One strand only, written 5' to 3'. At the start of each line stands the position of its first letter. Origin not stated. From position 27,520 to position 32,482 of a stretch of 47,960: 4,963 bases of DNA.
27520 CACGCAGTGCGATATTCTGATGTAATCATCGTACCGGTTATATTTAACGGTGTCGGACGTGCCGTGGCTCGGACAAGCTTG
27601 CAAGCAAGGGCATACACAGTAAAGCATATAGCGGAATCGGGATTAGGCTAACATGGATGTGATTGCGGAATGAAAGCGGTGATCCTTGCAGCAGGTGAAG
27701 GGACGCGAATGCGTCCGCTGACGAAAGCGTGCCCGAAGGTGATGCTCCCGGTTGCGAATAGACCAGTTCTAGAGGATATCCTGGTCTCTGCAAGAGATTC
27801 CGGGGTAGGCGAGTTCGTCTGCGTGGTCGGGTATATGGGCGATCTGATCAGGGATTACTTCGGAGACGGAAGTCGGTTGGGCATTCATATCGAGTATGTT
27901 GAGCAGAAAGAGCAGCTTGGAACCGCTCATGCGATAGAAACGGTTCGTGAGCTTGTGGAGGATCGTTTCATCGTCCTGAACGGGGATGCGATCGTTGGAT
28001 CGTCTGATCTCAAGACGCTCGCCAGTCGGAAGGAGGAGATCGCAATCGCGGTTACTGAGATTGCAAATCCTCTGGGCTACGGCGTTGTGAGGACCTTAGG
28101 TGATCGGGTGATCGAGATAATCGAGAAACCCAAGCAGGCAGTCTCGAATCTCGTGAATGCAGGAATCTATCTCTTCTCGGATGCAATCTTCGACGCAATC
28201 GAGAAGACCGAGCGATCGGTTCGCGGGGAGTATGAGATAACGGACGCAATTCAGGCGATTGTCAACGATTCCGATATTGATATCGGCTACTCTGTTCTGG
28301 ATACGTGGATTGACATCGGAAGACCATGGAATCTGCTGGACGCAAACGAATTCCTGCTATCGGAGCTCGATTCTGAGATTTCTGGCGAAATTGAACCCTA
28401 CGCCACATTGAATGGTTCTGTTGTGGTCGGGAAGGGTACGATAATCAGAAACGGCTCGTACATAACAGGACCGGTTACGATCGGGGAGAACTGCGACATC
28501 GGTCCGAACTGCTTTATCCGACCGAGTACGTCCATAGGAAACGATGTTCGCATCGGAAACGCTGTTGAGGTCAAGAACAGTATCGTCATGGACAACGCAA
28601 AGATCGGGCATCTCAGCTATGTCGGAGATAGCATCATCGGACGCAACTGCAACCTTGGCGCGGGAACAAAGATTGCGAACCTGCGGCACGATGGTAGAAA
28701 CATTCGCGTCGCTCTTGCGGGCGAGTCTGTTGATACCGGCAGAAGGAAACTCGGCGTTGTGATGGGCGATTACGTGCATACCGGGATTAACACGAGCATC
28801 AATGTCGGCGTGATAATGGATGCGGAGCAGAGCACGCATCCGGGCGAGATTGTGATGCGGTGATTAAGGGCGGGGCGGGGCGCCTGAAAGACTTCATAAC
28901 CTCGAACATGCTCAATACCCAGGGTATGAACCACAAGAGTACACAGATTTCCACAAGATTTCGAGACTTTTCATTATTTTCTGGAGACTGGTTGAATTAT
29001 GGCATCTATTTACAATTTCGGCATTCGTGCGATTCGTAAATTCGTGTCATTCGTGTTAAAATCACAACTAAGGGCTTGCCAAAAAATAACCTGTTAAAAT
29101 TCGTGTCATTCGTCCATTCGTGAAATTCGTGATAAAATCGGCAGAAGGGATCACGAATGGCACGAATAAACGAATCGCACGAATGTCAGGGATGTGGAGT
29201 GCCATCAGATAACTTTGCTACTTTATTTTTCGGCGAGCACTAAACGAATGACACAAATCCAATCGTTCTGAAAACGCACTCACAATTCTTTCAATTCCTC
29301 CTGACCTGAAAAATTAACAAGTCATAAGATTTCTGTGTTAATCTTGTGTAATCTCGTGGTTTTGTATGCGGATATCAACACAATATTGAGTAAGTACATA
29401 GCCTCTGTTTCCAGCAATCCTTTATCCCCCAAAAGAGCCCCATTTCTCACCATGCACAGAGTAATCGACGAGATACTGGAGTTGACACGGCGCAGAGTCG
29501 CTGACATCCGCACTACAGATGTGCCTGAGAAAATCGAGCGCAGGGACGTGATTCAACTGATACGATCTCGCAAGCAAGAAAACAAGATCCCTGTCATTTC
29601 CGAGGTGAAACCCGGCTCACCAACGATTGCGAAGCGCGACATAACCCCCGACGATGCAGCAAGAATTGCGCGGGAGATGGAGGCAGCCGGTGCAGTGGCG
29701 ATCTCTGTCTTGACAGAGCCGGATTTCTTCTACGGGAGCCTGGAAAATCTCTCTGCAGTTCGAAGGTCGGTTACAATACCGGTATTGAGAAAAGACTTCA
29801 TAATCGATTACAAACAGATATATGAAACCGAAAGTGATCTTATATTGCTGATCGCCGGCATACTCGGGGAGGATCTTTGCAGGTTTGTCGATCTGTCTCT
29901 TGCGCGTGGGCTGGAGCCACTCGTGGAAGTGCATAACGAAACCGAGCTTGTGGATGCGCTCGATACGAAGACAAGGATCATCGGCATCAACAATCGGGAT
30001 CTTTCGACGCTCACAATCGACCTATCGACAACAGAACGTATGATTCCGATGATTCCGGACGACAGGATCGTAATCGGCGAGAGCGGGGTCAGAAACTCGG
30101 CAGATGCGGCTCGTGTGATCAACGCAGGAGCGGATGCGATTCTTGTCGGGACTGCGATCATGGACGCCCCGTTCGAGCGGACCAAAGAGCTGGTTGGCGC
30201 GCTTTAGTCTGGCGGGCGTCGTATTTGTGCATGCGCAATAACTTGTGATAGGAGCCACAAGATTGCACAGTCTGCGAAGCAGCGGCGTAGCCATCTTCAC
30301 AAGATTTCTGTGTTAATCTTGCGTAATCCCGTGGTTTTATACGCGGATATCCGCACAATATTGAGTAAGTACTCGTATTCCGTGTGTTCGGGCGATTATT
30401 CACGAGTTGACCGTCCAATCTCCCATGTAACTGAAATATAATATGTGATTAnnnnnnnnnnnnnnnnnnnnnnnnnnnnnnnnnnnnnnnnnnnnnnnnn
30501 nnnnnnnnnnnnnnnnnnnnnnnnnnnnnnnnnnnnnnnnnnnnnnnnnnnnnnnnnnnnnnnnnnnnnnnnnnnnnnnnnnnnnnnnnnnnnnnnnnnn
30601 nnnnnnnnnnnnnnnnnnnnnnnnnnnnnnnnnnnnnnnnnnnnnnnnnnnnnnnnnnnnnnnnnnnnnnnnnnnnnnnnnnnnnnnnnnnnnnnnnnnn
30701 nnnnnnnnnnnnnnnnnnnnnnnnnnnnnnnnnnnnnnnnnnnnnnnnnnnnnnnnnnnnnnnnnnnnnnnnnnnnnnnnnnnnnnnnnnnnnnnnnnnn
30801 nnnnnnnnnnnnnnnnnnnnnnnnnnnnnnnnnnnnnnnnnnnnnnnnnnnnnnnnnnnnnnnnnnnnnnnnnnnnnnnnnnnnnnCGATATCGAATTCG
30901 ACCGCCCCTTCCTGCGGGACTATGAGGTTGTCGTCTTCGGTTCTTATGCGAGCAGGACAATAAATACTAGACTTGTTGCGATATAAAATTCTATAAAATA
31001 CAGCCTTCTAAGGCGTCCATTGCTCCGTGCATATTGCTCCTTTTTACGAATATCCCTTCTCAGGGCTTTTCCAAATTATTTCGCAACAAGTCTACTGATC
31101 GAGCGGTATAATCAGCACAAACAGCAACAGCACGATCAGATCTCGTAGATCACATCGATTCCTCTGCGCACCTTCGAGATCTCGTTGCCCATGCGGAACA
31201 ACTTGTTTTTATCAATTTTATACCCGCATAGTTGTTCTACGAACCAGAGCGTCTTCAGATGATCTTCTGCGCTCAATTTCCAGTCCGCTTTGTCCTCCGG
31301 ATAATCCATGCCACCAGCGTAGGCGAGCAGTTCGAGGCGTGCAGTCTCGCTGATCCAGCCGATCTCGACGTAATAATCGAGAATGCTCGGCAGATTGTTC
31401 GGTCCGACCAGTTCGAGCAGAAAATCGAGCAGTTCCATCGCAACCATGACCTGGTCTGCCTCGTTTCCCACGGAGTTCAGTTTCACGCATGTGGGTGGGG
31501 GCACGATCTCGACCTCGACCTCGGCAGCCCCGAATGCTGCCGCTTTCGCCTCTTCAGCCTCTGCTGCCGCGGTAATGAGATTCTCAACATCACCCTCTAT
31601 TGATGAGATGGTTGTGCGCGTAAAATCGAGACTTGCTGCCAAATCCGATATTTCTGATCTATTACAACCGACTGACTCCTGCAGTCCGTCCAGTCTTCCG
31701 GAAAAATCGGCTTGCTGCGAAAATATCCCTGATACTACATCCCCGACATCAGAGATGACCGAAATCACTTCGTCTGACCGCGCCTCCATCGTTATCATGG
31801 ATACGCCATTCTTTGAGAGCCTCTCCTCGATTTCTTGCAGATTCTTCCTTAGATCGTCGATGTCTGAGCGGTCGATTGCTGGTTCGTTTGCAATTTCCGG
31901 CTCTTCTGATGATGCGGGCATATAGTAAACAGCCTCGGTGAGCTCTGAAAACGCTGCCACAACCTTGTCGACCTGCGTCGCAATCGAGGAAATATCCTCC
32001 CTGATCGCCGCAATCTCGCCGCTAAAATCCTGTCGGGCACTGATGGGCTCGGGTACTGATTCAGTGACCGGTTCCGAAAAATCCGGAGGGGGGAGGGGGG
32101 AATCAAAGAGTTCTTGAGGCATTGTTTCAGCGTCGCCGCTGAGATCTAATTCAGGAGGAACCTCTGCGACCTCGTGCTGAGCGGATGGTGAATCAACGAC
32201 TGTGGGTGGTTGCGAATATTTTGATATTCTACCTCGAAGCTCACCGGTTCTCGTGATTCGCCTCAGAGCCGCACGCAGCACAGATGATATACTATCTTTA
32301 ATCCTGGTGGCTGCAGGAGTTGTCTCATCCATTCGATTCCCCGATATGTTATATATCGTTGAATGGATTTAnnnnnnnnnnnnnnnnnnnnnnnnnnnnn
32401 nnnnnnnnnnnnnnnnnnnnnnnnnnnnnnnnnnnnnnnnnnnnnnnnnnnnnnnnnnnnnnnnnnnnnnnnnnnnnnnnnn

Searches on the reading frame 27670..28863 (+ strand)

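Call 17: search_protein_families(library=pfam, proteins=[window:27670-28863:+])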
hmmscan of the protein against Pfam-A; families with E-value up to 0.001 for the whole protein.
window:27670-28863:+ (397 aa): 8 families
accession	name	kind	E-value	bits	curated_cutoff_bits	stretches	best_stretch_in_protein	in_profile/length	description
PF00483.29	NTP_transferase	-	6.8e-45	154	21.2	1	2-231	1-244/245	Nucleotidyl transferase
PF00132.30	Hexapep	-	3.4e-17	61.8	27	3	303-337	1-36/36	Bacterial transferase hexapeptide (six repeats)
PF25084.1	LbH_EIF2B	-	1.7e-13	51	54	1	244-314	15-83/105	EIF2B subunit epsilon LbH domain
PF12804.13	NTP_transf_3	-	4.6e-10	40.3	27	1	3-129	1-123/160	MobA-like NTP transferase domain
PF24894.1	Hexapep_GlmU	-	2.1e-07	31.5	23.3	1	289-347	37-96/104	GlmU-like, C-terminal hexapeptide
PF25087.1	GMPPB_C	-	9.2e-07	29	39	1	266-346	2-82/110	GMPPB C-terminal domain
PF14602.12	Hexapep_2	-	1.9e-06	27.9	27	1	268-297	1-28/34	Hexapeptide repeat of succinyl-transferase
PF25247.1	LbH_GLGC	-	0.00057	20.3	27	0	251-340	16-104/135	GLGC left-handed parallel beta-helix domain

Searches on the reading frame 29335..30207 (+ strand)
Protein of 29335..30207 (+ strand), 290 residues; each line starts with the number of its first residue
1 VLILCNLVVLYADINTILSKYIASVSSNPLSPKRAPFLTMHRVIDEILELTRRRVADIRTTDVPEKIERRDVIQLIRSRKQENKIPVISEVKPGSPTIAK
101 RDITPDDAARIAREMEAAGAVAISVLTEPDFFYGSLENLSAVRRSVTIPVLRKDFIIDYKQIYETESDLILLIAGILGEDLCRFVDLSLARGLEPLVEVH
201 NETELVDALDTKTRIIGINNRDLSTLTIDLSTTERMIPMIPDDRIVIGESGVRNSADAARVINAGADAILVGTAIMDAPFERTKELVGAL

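Call 17: search_protein_families(library=pfam, proteins=[window:29335-30207:+])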
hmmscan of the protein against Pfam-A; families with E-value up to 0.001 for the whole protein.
window:29335-30207:+ (290 aa): 1 family
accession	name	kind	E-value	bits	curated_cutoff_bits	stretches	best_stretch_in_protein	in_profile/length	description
PF00218.27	IGPS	-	7.1e-65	219.2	27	1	63-279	28-245/254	Indole-3-glycerol phosphate synthase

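Call 26: find_related_loci(query=window:29335-30207:+, collection=genome_contigs, flank=4000)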
Query window:29335-30207:+ (290 aa) in genome_contigs; peptide patterns used: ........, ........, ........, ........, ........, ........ (x = any residue, [..] = any of these).
121 stretches matched a pattern; 19 encode a relative of the query (tblastn E <= 1e-3); 18 distinct loci.
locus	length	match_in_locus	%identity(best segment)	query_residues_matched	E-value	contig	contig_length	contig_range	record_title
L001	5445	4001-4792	94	27-290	6e-162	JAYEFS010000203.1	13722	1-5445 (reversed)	MAG: Methanobacteriota archaeon isolate MAG266 MAG266_211, whole genome shotgun sequence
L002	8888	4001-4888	69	2-290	4e-126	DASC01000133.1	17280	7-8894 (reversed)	MAG TPA_asm: Methanosarcinales archaeon UBA203 UBA203_contig_19642, whole genome shotgun sequence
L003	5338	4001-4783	77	34-290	5e-125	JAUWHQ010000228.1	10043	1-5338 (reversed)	MAG: Methanosarcinales archaeon isolate CSMAG_2272 CSMAG_2272_k141_1180286_length_10043_cov_18.1650, whole genome shotgu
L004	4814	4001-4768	74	35-290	3e-124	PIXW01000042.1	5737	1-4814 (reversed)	MAG: ANME-2 cluster archaeon isolate WYZ-LMO14 WYZ-LMO14_contig64853, whole genome shotgun sequence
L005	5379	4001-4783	75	39-290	5e-124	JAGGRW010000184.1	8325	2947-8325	MAG: Methanosarcinales archaeon isolate AUK006 PB_MANV_006_c_000000000796, whole genome shotgun sequence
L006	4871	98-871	76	36-290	1e-123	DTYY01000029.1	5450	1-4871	MAG TPA_asm: Methanosarcinales archaeon isolate UWMA-0233 k99_1246263, whole genome shotgun sequence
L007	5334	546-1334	73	40-290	1e-122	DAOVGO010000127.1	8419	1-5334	MAG TPA_asm: Methanosarcinales archaeon isolate CSMAG_1137 CSMAG_1137_k141_5031516_length_8419_cov_29.3537, whole genome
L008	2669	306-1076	76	40-290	1e-127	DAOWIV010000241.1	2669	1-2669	MAG TPA_asm: Methanosarcinales archaeon isolate CSMAG_2052 CSMAG_2052_k141_9031_length_2669_cov_39.0000, whole genome sh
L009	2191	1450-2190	76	35-281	3e-129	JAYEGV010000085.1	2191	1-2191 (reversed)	MAG: Methanobacteriota archaeon isolate MAG236 MAG236_85, whole genome shotgun sequence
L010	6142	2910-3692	74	40-290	3e-120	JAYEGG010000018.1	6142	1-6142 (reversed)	MAG: Methanobacteriota archaeon isolate MAG252 MAG252_18, whole genome shotgun sequence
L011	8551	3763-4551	73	40-290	1e-119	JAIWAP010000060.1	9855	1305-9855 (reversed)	MAG: Methanobacteriota archaeon isolate SFP3_US_04_8 NODE_2690_length_9855_cov_45.209190, whole genome shotgun sequence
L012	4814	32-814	74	40-290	1e-119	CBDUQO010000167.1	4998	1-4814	MAG TPA_asm: uncultured Methanosarcinales archaeon isolate SRR21487738_binner13_Refined_33 genome assembly, contig: ERZ2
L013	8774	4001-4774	93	33-290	2e-156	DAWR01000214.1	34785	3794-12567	MAG TPA_asm: Methanosarcinales archaeon UBA261 UBA261_contig_221, whole genome shotgun sequence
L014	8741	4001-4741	39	44-279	2e-44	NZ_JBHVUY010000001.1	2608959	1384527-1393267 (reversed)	Paenibacillus sp. NPDC058174 NPDC058174_T31_E4.ctg-0001, whole genome shotgun sequence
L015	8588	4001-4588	43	85-276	2e-43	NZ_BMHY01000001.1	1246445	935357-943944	Paenibacillus radicis (ex Gao et al. 2016) strain CGMCC 1.15286 sequence01, whole genome shotgun sequence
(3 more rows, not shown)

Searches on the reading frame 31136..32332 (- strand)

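Call 17: search_protein_families(library=pfam, proteins=[window:31136-32332:-])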
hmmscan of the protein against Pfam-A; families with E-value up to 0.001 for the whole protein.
window:31136-32332:- (398 aa): 1 family
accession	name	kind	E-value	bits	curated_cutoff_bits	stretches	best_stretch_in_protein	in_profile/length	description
PF04659.18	Arch_fla_DE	-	5.1e-22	78.1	21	1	283-368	4-94/96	Archaeal flagella protein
